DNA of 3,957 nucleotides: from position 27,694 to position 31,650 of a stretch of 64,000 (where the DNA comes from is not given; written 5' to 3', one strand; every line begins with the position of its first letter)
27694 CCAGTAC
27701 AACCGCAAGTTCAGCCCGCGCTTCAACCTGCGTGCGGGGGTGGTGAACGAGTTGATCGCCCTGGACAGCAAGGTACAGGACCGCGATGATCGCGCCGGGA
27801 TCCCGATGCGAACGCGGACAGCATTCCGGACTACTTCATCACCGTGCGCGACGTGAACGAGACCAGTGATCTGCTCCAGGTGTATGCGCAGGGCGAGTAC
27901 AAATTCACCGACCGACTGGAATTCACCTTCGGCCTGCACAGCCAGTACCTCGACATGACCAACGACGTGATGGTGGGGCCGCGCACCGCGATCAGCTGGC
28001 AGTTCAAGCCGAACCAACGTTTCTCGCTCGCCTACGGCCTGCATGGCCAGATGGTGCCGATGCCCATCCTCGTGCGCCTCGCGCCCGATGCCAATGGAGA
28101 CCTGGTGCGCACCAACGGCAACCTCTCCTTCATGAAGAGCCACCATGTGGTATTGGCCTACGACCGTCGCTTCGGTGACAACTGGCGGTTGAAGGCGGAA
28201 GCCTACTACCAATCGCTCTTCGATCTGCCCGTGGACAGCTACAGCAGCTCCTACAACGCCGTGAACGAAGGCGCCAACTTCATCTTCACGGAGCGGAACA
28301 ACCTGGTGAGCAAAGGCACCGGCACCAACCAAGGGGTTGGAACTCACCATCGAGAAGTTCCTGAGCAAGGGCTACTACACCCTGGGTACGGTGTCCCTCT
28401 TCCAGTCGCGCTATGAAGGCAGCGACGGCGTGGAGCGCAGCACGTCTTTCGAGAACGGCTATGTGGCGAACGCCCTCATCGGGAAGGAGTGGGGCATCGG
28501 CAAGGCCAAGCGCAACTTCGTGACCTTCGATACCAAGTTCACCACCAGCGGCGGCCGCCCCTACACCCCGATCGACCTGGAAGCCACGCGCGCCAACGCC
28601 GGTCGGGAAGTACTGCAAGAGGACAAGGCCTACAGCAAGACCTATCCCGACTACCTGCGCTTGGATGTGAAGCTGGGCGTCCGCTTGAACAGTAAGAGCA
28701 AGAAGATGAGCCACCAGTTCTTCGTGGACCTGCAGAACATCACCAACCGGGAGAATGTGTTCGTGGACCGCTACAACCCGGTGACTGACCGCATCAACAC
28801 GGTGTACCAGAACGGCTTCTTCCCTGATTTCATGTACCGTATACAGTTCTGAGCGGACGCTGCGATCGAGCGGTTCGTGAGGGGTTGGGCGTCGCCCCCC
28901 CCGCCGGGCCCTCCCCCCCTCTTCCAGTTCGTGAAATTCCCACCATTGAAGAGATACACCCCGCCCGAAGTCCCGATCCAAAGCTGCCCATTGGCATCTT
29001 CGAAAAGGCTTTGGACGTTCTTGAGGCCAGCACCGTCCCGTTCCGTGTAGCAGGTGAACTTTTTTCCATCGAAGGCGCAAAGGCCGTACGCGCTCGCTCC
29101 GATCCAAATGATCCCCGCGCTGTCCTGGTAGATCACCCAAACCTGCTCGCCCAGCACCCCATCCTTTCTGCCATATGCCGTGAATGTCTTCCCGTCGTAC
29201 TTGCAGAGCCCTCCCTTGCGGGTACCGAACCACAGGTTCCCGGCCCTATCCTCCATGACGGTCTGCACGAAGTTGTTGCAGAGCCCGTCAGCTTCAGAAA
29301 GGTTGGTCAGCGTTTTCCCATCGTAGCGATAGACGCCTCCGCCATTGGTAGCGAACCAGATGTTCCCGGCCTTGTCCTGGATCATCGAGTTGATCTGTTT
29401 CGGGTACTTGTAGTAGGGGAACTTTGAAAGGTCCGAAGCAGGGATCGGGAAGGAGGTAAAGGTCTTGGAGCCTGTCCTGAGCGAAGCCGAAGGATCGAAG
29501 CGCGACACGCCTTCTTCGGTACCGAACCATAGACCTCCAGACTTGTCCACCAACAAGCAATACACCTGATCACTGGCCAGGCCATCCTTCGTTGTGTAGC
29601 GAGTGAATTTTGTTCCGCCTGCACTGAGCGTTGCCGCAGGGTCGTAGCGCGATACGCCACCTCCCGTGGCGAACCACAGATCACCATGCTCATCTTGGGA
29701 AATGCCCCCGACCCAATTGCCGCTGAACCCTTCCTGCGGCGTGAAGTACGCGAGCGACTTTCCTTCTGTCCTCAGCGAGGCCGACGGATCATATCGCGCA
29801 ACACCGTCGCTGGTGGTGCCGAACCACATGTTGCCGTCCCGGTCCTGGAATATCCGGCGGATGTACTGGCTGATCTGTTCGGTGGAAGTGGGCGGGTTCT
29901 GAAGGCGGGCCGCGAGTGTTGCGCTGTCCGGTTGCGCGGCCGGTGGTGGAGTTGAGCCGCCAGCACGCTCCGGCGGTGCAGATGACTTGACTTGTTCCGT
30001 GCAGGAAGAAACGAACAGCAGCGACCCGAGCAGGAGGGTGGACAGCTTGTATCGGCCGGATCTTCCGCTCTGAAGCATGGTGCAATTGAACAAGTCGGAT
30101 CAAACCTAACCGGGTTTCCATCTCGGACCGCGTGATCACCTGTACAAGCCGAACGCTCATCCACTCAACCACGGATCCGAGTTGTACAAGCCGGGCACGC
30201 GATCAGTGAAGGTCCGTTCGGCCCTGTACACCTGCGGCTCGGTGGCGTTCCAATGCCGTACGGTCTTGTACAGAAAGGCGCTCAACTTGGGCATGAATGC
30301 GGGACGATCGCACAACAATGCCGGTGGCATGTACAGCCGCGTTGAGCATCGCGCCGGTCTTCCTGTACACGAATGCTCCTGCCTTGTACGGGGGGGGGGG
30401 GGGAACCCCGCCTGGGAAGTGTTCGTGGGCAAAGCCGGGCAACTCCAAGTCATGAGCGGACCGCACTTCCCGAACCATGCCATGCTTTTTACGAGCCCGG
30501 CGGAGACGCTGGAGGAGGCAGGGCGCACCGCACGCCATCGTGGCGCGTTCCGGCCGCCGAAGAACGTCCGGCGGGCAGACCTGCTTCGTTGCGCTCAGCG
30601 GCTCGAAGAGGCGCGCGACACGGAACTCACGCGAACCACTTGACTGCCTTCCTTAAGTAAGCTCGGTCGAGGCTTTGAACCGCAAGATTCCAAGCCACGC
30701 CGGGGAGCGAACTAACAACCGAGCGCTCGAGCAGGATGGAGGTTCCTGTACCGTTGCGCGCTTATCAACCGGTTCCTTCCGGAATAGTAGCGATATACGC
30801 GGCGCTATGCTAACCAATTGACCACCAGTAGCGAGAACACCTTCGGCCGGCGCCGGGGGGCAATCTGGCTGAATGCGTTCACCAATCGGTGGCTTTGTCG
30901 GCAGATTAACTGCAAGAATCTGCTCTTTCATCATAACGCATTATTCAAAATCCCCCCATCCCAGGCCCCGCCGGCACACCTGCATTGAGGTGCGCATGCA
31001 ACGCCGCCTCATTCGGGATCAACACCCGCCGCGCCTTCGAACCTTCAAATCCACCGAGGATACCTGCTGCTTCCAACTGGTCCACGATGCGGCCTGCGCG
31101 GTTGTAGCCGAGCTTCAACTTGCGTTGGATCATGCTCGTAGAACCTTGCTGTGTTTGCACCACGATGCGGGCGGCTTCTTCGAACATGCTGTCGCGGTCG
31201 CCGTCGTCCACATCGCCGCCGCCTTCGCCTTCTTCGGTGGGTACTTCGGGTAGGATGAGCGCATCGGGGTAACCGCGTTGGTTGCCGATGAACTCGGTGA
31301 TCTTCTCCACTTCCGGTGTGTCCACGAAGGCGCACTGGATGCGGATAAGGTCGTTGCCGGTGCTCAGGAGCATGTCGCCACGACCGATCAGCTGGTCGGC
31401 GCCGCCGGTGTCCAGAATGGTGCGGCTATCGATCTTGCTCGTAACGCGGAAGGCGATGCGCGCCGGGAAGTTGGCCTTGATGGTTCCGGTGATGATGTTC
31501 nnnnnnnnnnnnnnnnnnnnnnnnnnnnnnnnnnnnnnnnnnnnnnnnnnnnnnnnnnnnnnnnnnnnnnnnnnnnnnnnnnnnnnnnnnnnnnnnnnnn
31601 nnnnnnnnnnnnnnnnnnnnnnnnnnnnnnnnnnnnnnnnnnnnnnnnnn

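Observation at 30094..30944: Gene-free 850 bp region with seven phased palindromic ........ motifs (~42 bp period) ending in a G14 run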

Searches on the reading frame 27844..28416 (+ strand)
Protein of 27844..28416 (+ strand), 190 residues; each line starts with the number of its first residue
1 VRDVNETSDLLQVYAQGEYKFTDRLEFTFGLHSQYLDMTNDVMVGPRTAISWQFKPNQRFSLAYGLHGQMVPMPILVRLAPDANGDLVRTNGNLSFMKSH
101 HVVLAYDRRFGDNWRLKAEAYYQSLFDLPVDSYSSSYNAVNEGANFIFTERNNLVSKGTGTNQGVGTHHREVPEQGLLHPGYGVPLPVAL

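Call 51: search_protein_families(library=pfam, proteins=[window:27844-28416:+], max_evalue=0.001)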
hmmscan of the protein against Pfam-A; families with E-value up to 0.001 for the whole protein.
window:27844-28416:+ (190 aa): 1 family
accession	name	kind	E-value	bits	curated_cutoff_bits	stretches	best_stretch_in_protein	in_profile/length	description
PF00593.30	TonB_dep_Rec_b-barrel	-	7e-07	29.9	27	1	7-165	167-328/436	TonB dependent receptor-like, beta-barrel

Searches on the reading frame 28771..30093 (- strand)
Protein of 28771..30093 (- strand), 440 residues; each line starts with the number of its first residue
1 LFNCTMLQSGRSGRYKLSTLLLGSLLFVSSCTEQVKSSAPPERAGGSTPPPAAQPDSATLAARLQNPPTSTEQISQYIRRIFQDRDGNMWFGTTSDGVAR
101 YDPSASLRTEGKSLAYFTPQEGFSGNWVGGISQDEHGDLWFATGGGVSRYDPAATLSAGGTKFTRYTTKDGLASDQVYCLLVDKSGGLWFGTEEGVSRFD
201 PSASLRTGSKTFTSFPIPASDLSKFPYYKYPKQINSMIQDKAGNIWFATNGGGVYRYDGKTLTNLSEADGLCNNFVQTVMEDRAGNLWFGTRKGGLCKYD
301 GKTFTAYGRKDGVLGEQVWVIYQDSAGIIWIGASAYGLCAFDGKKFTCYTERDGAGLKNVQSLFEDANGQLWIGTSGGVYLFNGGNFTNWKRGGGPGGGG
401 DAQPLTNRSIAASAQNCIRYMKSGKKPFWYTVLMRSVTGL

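Call 15: search_protein_families(library=pfam, max_evalue=1, proteins=[window:28771-30093:-])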
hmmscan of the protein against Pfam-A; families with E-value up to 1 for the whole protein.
window:28771-30093:- (440 aa): 4 families
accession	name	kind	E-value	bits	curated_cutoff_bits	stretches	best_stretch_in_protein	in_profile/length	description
PF07494.17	Reg_prop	-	9.2e-41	133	20.4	7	74-94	3-23/24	Two component regulator propeller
PF16819.11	DUF5074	-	2.4e-05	24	27.2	1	189-305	112-217/353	Domain of unknown function (DUF5074)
PF23748.1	Beta-prop_LRRK2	-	9.6e-05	22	26.9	0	357-379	273-295/359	LRRK2 beta propeller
PF20067.5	SSL_N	-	0.63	10.4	18.9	0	239-256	28-45/46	Strictosidine synthase-like, N-terminal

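Call 29: find_encoding_contigs(protein=window:28771-30078:-, flank=5000, max_places=10)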
Protein window:28771-30078:- (435 aa): no gene with exactly this product is on record in the collection.

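Call 33: find_encoding_contigs(protein=window:28771-30093:-, flank=5000, max_places=10)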
Protein window:28771-30093:- (440 aa): no gene with exactly this product is on record in the collection.

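Call 46: find_homologous_proteins(query=window:28771-30078:-, max_evalue=1e-50)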
Query window:28771-30078:- (435 aa): 2347 proteins with E <= 1e-50 among 8000 candidates; the best 120 are listed.
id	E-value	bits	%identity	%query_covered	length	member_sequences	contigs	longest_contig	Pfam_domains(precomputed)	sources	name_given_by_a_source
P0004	3.1e-234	796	90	88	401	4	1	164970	PF07494.18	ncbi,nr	ncbi:MAG: hypothetical protein IPP33_09130 [Flavobacteriales bacterium]|nr:hypothetical protein [Fla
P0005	1.6e-179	616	72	86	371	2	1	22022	PF07494.18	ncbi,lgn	ncbi:MAG: two-component regulator propeller domain-containing protein [Flavobacteriales bacterium]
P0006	3.4e-179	615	69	89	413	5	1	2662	PF07494.18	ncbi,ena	-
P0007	2.1e-171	589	68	89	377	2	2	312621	PF07494.18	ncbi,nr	ncbi:MAG: hypothetical protein IPG74_04350 [Flavobacteriales bacterium]|nr:hypothetical protein [Fla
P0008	2.2e-171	589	67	89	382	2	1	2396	PF07494.18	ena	-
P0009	3.7e-170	585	70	86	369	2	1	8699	PF07494.18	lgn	-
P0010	5.0e-167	574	69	84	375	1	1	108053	PF07494.18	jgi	jgi:ligand-binding sensor domain-containing protein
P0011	5.3e-167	574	68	86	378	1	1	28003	PF07494.18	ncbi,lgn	-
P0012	5.9e-163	561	65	89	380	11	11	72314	PF07494.18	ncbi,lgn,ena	-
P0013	8.9e-163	560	69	86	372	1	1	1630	PF07494.18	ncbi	-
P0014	3.3e-157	542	68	84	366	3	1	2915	PF07494.18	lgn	-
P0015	1.5e-155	537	65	87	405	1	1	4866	PF07494.18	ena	-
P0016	2.3e-155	536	65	86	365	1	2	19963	PF07494.18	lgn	-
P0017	4.3e-153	529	62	87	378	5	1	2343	PF07494.18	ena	-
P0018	1.3e-152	527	61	89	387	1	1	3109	PF07494.18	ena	-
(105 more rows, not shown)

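Call 47: find_encoding_contigs(protein=P0004, flank=6000, max_places=6)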
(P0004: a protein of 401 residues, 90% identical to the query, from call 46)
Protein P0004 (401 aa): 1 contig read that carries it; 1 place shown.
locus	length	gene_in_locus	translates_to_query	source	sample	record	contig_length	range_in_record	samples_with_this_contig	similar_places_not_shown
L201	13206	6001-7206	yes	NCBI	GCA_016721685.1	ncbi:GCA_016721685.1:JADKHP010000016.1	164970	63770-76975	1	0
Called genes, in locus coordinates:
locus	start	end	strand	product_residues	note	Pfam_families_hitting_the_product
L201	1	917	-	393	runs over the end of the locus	PF07394:DUF1501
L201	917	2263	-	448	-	PF08811:DUF1800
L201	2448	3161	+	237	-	-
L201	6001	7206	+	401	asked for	PF07494:Reg_prop (faint)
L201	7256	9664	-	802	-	PF13620:CarboxypepD_reg, PF13715:CarbopepD_reg_2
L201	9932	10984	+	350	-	PF06580:His_kinase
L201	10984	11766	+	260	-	PF00072:Response_reg, PF04397:LytTR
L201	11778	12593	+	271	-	PF10677:DUF2490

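Call 48: list_cluster_members(proteins=[P0004, P0001])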
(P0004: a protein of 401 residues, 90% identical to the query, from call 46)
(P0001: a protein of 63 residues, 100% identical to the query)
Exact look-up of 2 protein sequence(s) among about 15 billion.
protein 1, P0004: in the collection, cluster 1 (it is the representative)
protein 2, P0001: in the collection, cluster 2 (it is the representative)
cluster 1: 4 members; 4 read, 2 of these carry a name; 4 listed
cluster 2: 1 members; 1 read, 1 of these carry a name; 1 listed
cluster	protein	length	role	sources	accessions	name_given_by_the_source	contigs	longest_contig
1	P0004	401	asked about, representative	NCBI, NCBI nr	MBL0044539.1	MAG: hypothetical protein IPP33_09130 [Flavobacteriales bacterium] | hypothetical protein [Flavobacteriales bacterium]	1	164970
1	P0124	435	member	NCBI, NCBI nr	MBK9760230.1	MAG: hypothetical protein IPO90_09745 [Flavobacteriales bacterium] | hypothetical protein [Flavobacteriales bacterium]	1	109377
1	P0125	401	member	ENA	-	-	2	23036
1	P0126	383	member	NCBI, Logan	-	-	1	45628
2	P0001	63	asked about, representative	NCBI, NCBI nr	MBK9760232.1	MAG: hypothetical protein IPO90_09755 [Flavobacteriales bacterium] | hypothetical protein [Flavobacteriales bacterium]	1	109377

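Call 70: find_encoding_contigs(protein=P0125, flank=8000, max_places=4)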
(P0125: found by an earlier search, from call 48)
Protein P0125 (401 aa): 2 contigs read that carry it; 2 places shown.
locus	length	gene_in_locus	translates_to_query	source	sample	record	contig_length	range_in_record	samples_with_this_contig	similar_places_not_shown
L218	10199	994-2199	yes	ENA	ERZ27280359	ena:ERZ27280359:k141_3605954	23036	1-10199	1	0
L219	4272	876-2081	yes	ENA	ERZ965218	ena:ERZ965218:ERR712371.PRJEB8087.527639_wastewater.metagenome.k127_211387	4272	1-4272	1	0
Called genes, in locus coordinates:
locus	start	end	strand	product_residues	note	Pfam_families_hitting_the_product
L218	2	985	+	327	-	?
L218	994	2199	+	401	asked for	PF07494:Reg_prop (faint)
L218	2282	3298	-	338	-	PF00149:Metallophos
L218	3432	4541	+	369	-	PF26766:Choice_anch_L, PF18962:Por_Secre_tail (weak)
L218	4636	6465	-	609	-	PF00144:Beta-lactamase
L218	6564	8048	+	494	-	PF07670:Gate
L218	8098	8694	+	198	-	PF00856:SET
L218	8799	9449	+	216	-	PF16584:LolA_2, PF03548:LolA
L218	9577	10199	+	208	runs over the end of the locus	-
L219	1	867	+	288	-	?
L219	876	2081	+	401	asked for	PF07494:Reg_prop (faint)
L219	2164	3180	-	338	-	PF00149:Metallophos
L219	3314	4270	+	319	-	?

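Call 71: find_encoding_contigs(protein=P0005, flank=8000, max_places=4)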
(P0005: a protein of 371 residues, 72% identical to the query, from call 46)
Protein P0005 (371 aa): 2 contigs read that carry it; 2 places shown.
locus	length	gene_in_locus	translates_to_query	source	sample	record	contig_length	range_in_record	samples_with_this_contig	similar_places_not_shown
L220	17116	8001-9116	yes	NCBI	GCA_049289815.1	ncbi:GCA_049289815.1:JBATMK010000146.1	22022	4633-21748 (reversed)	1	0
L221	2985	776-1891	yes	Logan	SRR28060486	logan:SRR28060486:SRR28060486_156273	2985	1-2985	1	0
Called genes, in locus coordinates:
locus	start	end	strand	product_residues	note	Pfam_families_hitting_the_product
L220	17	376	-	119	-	-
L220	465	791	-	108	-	-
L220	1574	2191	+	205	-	-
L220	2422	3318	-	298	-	PF01381:HTH_3, PF12844:HTH_19 (weak), PF13560:HTH_31 (weak), PF13599:Pentapeptide_4 (weak), PF00805:Pentapeptide, PF13599:Pentapeptide_4, PF00805:Pentapeptide, PF23894:LD_SV2 (weak), +1 more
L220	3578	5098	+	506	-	-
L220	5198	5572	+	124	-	PF25056:DUF7793, PF11964:SpoIIAA-like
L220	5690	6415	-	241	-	-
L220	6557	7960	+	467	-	PF07719:TPR_2 (faint), PF13424:TPR_12 (weak), PF17874:TPR_MalT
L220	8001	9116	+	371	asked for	PF07494:Reg_prop (weak)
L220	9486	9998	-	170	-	-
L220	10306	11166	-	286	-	PF00691:OmpA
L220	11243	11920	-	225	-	-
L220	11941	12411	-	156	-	-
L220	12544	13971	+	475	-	PF07670:Gate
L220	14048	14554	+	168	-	PF00856:SET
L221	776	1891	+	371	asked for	PF07494:Reg_prop (weak)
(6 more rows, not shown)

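Call 72: find_encoding_contigs(protein=P0007, flank=8000, max_places=4)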
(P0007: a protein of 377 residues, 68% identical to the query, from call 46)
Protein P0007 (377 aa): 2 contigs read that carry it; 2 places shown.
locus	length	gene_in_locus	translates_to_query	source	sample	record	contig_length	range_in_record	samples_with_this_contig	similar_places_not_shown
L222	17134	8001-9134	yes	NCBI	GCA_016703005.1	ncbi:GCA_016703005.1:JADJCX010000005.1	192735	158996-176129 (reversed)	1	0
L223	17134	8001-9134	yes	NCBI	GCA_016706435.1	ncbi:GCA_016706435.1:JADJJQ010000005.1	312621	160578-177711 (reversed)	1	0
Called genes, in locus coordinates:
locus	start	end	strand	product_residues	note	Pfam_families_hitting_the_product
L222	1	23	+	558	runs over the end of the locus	PF25778:DUF7948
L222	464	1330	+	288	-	-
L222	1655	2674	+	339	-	-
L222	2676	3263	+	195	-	PF18962:Por_Secre_tail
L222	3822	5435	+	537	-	-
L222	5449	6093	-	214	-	PF20043:DUF6445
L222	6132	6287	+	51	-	-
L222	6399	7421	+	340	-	-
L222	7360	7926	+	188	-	-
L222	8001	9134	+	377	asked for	PF07494:Reg_prop (weak)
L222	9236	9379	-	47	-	-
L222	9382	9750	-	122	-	-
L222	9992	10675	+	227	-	-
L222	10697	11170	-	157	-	-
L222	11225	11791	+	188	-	PF00027:cNMP_binding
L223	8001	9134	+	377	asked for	PF07494:Reg_prop (weak)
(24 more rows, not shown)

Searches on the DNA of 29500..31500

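Call 6: search_rna_families(source=window, start=29500, end=31500, threshold=evalue, max_evalue=10, show_alignments=2)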
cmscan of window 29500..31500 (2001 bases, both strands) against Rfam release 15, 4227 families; matches with E-value up to 10: 1.
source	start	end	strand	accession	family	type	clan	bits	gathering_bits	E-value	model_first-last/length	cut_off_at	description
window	31298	31353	+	RF00741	mir-378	Gene; miRNA;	-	20.4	80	0.62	1-66/66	no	mir-378 microRNA precursor family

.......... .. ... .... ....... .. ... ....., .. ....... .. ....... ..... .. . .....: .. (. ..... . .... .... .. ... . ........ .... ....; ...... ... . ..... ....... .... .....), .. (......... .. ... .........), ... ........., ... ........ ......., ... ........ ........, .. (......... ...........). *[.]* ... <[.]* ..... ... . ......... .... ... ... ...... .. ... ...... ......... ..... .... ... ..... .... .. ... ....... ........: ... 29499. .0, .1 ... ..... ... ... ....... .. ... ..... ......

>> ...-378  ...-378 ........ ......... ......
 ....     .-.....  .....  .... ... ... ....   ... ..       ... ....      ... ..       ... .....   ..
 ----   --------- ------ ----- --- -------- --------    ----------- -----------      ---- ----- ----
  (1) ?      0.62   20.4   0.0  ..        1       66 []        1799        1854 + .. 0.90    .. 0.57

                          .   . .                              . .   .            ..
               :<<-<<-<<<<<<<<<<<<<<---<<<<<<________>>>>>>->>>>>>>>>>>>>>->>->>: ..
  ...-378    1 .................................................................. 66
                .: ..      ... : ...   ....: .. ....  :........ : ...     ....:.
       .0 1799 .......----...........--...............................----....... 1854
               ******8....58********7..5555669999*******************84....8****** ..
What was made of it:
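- On Known structured RNA (Rfam 15): Nothing was found at E <= 10 in 29500-31500, apart from a chance miRNA hit inside ftsK (call 6).
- Rfam finds nothing (call 6). There is no Rfam hit even at E <= 10 (call 6).
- Tried and rejected: Rfam in E-value mode found nothing (call 6).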
